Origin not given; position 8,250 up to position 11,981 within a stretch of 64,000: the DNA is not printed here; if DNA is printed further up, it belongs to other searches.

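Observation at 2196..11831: Shango (sngABC) embedded in a longer coupled string headed by a nuclease-helicase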

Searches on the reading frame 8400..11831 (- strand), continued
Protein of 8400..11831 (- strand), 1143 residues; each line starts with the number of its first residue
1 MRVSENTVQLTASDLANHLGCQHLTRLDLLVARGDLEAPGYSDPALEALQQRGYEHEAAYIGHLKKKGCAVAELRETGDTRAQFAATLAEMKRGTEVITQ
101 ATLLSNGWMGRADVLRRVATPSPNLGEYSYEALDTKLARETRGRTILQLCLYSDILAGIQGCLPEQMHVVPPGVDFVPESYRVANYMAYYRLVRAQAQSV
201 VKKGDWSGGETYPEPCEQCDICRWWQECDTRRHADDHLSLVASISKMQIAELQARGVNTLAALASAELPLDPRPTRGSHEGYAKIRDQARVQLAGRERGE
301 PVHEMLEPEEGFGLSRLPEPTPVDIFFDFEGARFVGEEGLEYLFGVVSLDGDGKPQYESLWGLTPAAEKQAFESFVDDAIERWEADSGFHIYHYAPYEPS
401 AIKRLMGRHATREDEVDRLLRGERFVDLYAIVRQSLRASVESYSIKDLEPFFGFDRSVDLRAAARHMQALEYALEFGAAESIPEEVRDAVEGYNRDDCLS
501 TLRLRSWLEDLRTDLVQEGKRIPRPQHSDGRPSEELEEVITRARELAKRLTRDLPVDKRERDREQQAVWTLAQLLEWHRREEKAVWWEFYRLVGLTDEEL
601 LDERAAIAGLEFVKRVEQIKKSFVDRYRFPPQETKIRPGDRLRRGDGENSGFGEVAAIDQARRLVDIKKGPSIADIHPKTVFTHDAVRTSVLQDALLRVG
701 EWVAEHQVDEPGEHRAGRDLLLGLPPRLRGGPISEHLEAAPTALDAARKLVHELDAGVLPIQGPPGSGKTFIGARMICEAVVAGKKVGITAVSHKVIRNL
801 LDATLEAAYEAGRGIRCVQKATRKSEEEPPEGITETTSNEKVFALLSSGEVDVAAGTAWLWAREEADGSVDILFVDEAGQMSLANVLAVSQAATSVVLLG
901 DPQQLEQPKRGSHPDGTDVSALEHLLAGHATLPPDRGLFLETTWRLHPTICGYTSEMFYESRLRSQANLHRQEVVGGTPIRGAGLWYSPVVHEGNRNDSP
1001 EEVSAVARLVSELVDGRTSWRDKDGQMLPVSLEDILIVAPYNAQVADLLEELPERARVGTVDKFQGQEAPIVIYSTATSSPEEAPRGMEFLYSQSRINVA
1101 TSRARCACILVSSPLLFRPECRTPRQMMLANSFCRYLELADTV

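Call 17: find_related_loci(query=A1, collection=genome_contigs, flank=10000)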
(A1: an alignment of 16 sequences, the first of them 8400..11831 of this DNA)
Query A1 (1143 aa) in genome_contigs; peptide patterns used: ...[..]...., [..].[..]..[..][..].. (x = any residue, [..] = any of these).
599 stretches matched a pattern (row limit reached: there are more); 585 encode a relative of the query (tblastn E <= 1e-3); the best 80 are kept; 80 distinct loci.
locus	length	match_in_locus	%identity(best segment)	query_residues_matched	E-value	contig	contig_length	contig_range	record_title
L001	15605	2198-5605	55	1-1140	0e+0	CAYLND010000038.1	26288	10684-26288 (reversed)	MAG TPA_asm: uncultured Acidobacteriota bacterium isolate binchicken_co185_102 genome assembly, contig: NODE_2387_length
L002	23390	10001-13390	53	8-1142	0e+0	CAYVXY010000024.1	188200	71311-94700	MAG TPA_asm: uncultured Polyangiaceae bacterium isolate SRP302447_co2_334 genome assembly, contig: NODE_245_length_18820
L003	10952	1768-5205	54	1-1140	0e+0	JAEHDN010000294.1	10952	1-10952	MAG: Candidatus Eisenbacteria bacterium isolate EFPC_51 k127_18544772, whole genome shotgun sequence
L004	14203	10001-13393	54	1-1143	0e+0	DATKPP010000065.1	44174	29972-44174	MAG TPA_asm: Steroidobacteraceae bacterium isolate SMAG_U14794 k141_4375749, whole genome shotgun sequence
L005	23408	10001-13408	54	1-1141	0e+0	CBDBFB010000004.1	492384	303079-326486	MAG: uncultured Candidatus Binatia bacterium isolate 1f458a18-970d-4e2d-a946-a0f588cd1ee1 genome assembly, contig: conti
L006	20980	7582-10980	54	1-1143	0e+0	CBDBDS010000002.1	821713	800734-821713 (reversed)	MAG: Dehalococcoidia bacterium isolate f8bda5a5-7022-4204-9cdc-196a94cbeb23 genome assembly, contig: contig_2, whole gen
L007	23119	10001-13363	54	8-1143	0e+0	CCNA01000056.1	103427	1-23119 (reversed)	Mesorhizobium sp. SOD10 genome assembly STM8789 genome assembly, contig MPLSOD_Contig_6, whole genome shotgun sequence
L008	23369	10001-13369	51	1-1140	0e+0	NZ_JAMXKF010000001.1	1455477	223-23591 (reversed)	Dyadobacter diqingensis strain YIM B04101 Scaffold1, whole genome shotgun sequence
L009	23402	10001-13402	53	1-1143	0e+0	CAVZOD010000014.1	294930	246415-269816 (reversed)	MAG: Bryobacterales bacterium isolate MFD05512.bin.2.139 genome assembly, contig: contig_11329, whole genome shotgun seq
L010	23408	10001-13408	52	1-1143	0e+0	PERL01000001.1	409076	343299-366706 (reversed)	MAG: Hyphomicrobium sp. isolate DS3.3.23 DS3_1000001_409076, whole genome shotgun sequence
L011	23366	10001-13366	52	5-1140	0e+0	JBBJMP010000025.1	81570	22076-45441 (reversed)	MAG: Chitinophagaceae bacterium isolate RUP_SRG_29 NODE_231_length_81570_cov_37.870061, whole genome shotgun sequence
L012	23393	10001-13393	52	1-1143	0e+0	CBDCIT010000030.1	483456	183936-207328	MAG: Alphaproteobacteria bacterium isolate 6f6e3e0c-7eb1-4112-bf4b-d3f3be48152c genome assembly, contig: contig_30, whol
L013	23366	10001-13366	53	7-1140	0e+0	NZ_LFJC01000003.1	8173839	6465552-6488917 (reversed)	Bradyrhizobium nitroreducens strain TSA1 Contig01, whole genome shotgun sequence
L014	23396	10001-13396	52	1-1141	0e+0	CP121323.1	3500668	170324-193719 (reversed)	MAG: Erythrobacter sp. isolate NCC532_bact_1512 chromosome, complete genome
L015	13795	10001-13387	53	1-1140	0e+0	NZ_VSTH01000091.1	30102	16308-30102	Bradyrhizobium hipponense strain aSej3 asej3_(paired)_trimmed_(paired)_contig_91, whole genome shotgun sequence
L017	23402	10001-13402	51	1-1143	0e+0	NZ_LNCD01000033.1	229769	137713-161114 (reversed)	Rhizobium altiplani strain BR 10423 contig128, whole genome shotgun sequence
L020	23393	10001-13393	50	1-1141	0e+0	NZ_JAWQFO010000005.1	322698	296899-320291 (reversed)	Sulfitobacter sp. D35 Scaffold5, whole genome shotgun sequence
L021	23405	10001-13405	53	1-1143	0e+0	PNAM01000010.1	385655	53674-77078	MAG: Myxococcales bacterium isolate palsa_1104 73.20110800_P1D.52_contig_922, whole genome shotgun sequence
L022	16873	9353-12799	51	1-1140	0e+0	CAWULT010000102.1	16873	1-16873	MAG: uncultured bacterium isolate SRR1514963_concoct_84_1705335390 genome assembly, contig: ERZ11848522.861, whole genom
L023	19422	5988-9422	51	10-1143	0e+0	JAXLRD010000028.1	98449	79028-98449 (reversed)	MAG: Vicinamibacteria bacterium isolate STL-ACI20 C2.206.fa-28, whole genome shotgun sequence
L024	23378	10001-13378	49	1-1143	0e+0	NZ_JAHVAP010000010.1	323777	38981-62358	Mucilaginibacter phenanthrenivorans strain BJC16-A38 contig00010, whole genome shotgun sequence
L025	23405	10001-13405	50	1-1143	0e+0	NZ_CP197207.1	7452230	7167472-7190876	Bradyrhizobium sp. PUT101 chromosome, complete genome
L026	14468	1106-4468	51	16-1143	0e+0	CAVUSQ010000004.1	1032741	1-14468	MAG: Bryobacterales bacterium isolate MFD00964.bin.2.4 genome assembly, contig: contig_15649, whole genome shotgun seque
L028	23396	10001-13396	51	4-1143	0e+0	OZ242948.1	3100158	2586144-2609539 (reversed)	MAG: Dehalococcoidia bacterium isolate a0c66c6a-f5ff-452f-b709-ec8565f303fe genome assembly, chromosome: 1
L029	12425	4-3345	51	27-1143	0e+0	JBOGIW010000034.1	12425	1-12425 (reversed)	MAG: Vicinamibacterales bacterium isolate M3-S_metawrap_bin.136 k127_240304, whole genome shotgun sequence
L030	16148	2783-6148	50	1-1143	0e+0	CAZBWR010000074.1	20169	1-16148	MAG TPA_asm: uncultured Chitinophagales bacterium isolate SRP287453_co1_248 genome assembly, contig: NODE_4734_length_20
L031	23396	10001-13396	51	1-1143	0e+0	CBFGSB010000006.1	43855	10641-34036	MAG TPA_asm: uncultured Chromatiales bacterium isolate SRR17295759_binner23_Refined_1 genome assembly, contig: ERZ233543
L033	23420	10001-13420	51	3-1143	0e+0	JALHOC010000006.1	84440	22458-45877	MAG: Hyphomonadaceae bacterium isolate bin.100_sub c_000000001671, whole genome shotgun sequence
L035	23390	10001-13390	51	1-1143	0e+0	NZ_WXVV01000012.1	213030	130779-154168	Pseudomonas crudilactis strain UCMA 17988 contig00012, whole genome shotgun sequence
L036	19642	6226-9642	50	1-1143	0e+0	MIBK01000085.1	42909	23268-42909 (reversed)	MAG: Spirochaetes bacterium RBG_16_67_19 RBG_16_scaffold_19963, whole genome shotgun sequence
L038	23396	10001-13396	49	2-1143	0e+0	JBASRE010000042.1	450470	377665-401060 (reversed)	MAG: Pyrinomonadaceae bacterium isolate MFD09203_ilm_asm_bin4 k127_75869, whole genome shotgun sequence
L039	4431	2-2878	55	179-1143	0e+0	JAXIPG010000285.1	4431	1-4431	MAG: Terrimicrobiaceae bacterium isolate Fractures_MAG_13 c_000000166193, whole genome shotgun sequence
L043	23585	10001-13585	46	2-1143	0e+0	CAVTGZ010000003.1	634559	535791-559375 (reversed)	MAG: uncultured Acidobacteriota bacterium isolate MFD06085.bin.2.31 genome assembly, contig: contig_183, whole genome sh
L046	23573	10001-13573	49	1-1143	0e+0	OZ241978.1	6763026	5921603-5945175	MAG: Vicinamibacterales bacterium isolate 51a24197-77cf-4160-b0f1-11ac4e34766b genome assembly, chromosome: 1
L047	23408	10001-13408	51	1-1143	0e+0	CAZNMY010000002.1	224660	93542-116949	MAG TPA_asm: uncultured Devosia sp. isolate SRP287051_co2_2 genome assembly, contig: NODE_72_length_224660_cov_12.580686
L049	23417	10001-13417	47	1-1143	0e+0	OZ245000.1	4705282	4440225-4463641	MAG: Candidatus Rariloculaceae bacterium isolate 04f5adf3-adc5-4b11-a252-46a7a8cc0e04 genome assembly, chromosome: 1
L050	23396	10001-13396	50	1-1143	0e+0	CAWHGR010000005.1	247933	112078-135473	MAG: uncultured Planctomycetota bacterium isolate MFD02134.bin.2.236 genome assembly, contig: contig_56874, whole genome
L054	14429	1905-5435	48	1-1143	0e+0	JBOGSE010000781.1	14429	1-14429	MAG: bacterium isolate M3-S_metawrap_bin.18 k127_3345978, whole genome shotgun sequence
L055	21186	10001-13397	53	1-1143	0e+0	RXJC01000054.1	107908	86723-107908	MAG: Bradyrhizobiaceae bacterium isolate AWTP1-5 sample_185_scaffold_9, whole genome shotgun sequence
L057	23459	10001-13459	49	1-1143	0e+0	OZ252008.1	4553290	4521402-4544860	MAG: Vicinamibacterales bacterium isolate ab35155b-1746-435f-90be-ea23bd168454 genome assembly, chromosome: 1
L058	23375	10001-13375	45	1-1143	0e+0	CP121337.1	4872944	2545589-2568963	MAG: Marinoscillum sp. isolate NCC532_bact_3502 chromosome, complete genome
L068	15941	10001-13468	49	1-1143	0e+0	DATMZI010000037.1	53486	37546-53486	MAG TPA_asm: Candidatus Eisenbacteria bacterium isolate SMAG_U13170 k141_53304, whole genome shotgun sequence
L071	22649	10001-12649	54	252-1143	0e+0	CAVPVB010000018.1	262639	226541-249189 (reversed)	MAG: uncultured Alphaproteobacteria bacterium isolate MFD00082.bin.1.22 genome assembly, contig: contig_6951, whole geno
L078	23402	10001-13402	45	1-1143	0e+0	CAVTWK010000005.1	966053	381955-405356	MAG: uncultured Acidobacteriota bacterium isolate MFD04651.bin.2.167 genome assembly, contig: contig_419, whole genome s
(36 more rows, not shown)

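Call 21: search_protein_families(library=padloc, proteins=[L024:13433-15526:+, L024:9510-10004:+, L014:3994-6522:+, L014:13427-16339:-, L014:16388-18946:-, L020:13447-15036:+, L020:15033-17510:+, L007:13425-15677:+, L001:1362-2201:+, L013:3975-6401:+], max_evalue=0.001)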
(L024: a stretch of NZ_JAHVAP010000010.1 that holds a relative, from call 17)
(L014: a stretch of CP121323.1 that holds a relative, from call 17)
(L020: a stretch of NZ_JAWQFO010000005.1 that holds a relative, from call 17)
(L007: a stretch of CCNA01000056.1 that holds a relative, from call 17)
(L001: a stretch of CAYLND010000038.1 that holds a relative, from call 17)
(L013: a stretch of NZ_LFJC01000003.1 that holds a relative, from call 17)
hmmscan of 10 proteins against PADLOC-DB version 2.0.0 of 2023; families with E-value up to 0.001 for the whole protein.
L024:13433-15526:+ (697 aa): 1 family
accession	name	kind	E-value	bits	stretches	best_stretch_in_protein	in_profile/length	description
PDLC03958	SngA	-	1.5e-28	98.7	1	422-693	283-522/528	-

L024:9510-10004:+ (164 aa): 0 families

L014:3994-6522:+ (842 aa): 1 family
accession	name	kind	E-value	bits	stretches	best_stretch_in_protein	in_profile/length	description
PDLC03958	SngA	-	1.4e-98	329.8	1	112-836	24-525/528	-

L014:13427-16339:- (970 aa): 8 families
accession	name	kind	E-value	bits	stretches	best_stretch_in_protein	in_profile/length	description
PDLC01734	typeIV_RecD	-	5.7e-23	79.1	2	471-636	354-517/763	RecD_0_IVD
PDLC05065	PDC-S68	-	9.4e-19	64.7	1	475-607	624-754/1221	-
PDLC05066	PDC-S68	-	2.5e-17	60.2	2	474-605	596-728/1202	-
PDLC05064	PDC-S68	-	2.3e-16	56.7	1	475-605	704-831/1273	-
PDLC01148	RecD_like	-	4.8e-13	46.3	1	471-639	328-489/719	RecD/Tra ATPase fused to N-terminal HHH domain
PDLC05035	PDC-S53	-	1.7e-11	41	1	476-625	515-647/900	-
PDLC04475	PDC-M16A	-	0.00013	18.6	1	465-572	25-141/721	-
PDLC04476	PDC-M16A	-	0.00035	17.1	0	474-572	28-134/691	-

L014:16388-18946:- (852 aa): 4 families
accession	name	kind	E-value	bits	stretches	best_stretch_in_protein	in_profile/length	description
PDLC04140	mad8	-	6.8e-19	66.5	1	283-658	26-302/314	mads_8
PDLC04103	HerA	-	2.9e-05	20.6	1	285-325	173-213/579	-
PDLC01055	HerA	-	6.4e-05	19.9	1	284-326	157-201/532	Type III coevolved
PDLC04105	HerA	-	0.00031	17.4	1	282-329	164-212/576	-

L020:13447-15036:+ (529 aa): 0 families

L020:15033-17510:+ (825 aa): 4 families
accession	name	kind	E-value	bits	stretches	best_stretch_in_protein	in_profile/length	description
PDLC03829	ZacB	-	2.8e-14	50.9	1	202-323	225-346/586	-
PDLC02614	DrmC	-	1.5e-07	29.4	0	81-115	101-132/153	DrmC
PDLC02607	DrmC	-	2.2e-05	21.9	0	267-297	201-228/265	DrmC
PDLC04553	PDC-M27B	-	2.4e-05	21.2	0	74-116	101-144/635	-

L007:13425-15677:+ (750 aa): 17 families
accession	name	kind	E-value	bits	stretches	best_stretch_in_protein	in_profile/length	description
PDLC00605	ZorA1|ZorA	-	0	1177.1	1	30-742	2-699/700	MotA/ExbB/TolQ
PDLC00604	ZorA1|ZorA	-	2.3e-59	199.4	1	107-731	48-631/639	MotA/ExbB/TolQ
PDLC00600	ZorA1|ZorA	-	3.3e-51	172.6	2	90-655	32-586/677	MotA/ExbB/TolQ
PDLC00595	ZorA1|ZorA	-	1.9e-30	104.1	1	114-409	55-340/487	MotA/ExbB/TolQ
PDLC00606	ZorA1|ZorA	-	7.8e-29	98.6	1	103-725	24-615/636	MotA/ExbB/TolQ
PDLC00601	ZorA1|ZorA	-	1.2e-24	85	1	147-712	80-643/699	MotA/ExbB/TolQ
PDLC00599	ZorA1|ZorA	-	8e-17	59.2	2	145-289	60-212/631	MotA/ExbB/TolQ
PDLC00598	ZorA1|ZorA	-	2.2e-16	57.4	2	321-726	266-659/663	MotA/ExbB/TolQ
PDLC00596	ZorA1|ZorA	-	2.5e-12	44.3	1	142-372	100-315/583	MotA/ExbB/TolQ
PDLC00650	ZorA3|ZorA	-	1.3e-08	31.9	1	343-731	287-677/1063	MotA/ExbB/TolQ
PDLC00648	ZorA3|ZorA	-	1.5e-08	31.9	1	335-680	286-646/692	MotA/ExbB/TolQ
PDLC00635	ZorA2|ZorA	-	5.5e-07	27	1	199-424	44-262/505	MotA/ExbB/TolQ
PDLC00638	ZorA2|ZorA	-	1.1e-05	22.5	0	412-571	330-474/545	MotA/ExbB/TolQ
PDLC00640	ZorA2|ZorA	-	3.9e-05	20.5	1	340-563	325-547/590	MotA/ExbB/TolQ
PDLC02413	Aga_Nuclease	-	0.00026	18.4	0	669-732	97-160/267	-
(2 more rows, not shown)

L001:1362-2201:+ (279 aa): 0 families

L013:3975-6401:+ (808 aa): 1 family
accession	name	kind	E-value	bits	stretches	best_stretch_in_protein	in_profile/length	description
PDLC03958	SngA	-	5e-88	295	1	107-804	30-527/528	-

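Call 22: search_protein_families(library=pfam, proteins=[L024:13433-15526:+, L024:9510-10004:+, L014:3994-6522:+, L014:13427-16339:-, L014:16388-18946:-, L020:13447-15036:+, L020:15033-17510:+, L007:13425-15677:+, L001:1362-2201:+, L013:3975-6401:+], max_evalue=0.001)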
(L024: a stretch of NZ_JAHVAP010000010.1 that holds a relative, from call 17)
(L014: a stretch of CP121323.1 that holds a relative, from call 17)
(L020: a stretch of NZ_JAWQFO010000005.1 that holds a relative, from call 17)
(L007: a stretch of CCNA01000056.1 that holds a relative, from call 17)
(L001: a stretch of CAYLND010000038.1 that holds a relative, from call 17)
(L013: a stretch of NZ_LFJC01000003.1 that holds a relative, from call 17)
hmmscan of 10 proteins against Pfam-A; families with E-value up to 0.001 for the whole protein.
L024:13433-15526:+ (697 aa): 1 family
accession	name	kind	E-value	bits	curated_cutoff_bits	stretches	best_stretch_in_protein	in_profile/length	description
PF15615.11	TerB_C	-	2.4e-20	73.7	26.3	1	552-694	5-147/148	TerB-C domain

L024:9510-10004:+ (164 aa): 0 families

L014:3994-6522:+ (842 aa): 3 families
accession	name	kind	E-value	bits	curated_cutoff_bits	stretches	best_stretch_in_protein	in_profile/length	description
PF13208.11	TerB_N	-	1.4e-59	201.7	25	1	150-358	1-207/207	TerB N-terminal domain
PF15615.11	TerB_C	-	1.5e-24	87.3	26.3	1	710-834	10-147/148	TerB-C domain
PF05099.18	TerB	-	3.4e-08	34.2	24.4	1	573-677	5-110/118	Tellurite resistance protein TerB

L014:13427-16339:- (970 aa): 6 families
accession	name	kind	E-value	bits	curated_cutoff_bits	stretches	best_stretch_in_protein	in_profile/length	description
PF08751.17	TrwC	-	1.5e-78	264.7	25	1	12-277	3-285/286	TrwC relaxase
PF13604.12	AAA_30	-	1.7e-41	142.5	27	1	455-650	2-183/191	AAA domain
PF13245.12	AAA_19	-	8.3e-13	49.1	25.1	1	468-596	8-130/134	AAA domain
PF01443.25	Viral_helicase1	-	6.9e-06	26.5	21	0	474-597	1-99/228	Viral superfamily 1 RNA helicase core domain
PF18340.7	TraI_2B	-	0.00015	22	26.7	1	713-800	1-79/79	DNA relaxase TraI 2B/2B-like domain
PF13401.12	AAA_22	-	0.00039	21.2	27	0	471-591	5-123/130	AAA domain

L014:16388-18946:- (852 aa): 4 families
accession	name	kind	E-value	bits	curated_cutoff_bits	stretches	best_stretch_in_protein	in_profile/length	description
PF10412.15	TrwB_AAD_bind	-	7.6e-153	509.4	20.5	1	272-655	3-386/387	Type IV secretion-system coupling protein DNA-binding domain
PF12696.13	TraG-D_C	-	1.8e-17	63.8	22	1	515-636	2-125/126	TraM recognition site of TraD and TraG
PF02534.20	T4SS-DNA_transf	-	2.4e-13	50.2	20.1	1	479-637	265-425/468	Type IV secretory system Conjugative DNA transfer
PF13191.12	AAA_16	-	0.00074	20.5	32.6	0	285-356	25-103/167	AAA ATPase domain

L020:13447-15036:+ (529 aa): 0 families

L020:15033-17510:+ (825 aa): 1 family
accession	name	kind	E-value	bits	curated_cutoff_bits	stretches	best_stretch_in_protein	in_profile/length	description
PF13091.12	PLDc_2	-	3.7e-07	30.5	27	0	68-116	70-113/132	PLD-like domain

L007:13425-15677:+ (750 aa): 2 families
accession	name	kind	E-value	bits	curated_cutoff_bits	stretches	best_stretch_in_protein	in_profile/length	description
PF01442.23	Apolipoprotein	-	3.1e-13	50.3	90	2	326-504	21-188/190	Apolipoprotein A1/A4/E domain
PF04513.17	Baculo_PEP_C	-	1e-08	35.8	38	0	377-465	7-95/140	Baculovirus polyhedron envelope protein, PEP, C terminus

L001:1362-2201:+ (279 aa): 1 family
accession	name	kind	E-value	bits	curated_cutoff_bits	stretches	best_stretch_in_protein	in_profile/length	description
PF01904.24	DUF72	-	9.3e-64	215.9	25.3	1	56-264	1-216/217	Protein of unknown function DUF72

L013:3975-6401:+ (808 aa): 3 families
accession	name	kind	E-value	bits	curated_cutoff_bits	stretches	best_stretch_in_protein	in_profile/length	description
PF13208.11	TerB_N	-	3.7e-45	154.6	25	1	123-321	2-207/207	TerB N-terminal domain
PF15615.11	TerB_C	-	1.9e-23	83.8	26.3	1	682-799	13-146/148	TerB-C domain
PF05099.18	TerB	-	9.2e-07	29.6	24.4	1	535-638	7-111/118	Tellurite resistance protein TerB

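Call 23: find_encoding_contigs(protein=P0002, flank=10000, max_places=4)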
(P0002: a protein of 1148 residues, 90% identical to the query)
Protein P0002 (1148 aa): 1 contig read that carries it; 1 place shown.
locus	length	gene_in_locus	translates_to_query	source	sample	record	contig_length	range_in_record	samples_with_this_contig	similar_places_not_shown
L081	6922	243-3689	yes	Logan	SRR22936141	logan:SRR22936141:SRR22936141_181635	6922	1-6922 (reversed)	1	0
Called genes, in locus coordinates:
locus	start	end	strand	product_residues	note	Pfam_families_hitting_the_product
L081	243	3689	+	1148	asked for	PF13482:RNase_H_2, PF13086:AAA_11 (faint), PF13245:AAA_19 (weak), PF13604:AAA_30, PF01443:Viral_helicase1 (faint), PF13087:AAA_12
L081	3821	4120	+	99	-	-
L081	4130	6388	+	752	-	PF13208:TerB_N, PF05099:TerB (faint), PF15615:TerB_C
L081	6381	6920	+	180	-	?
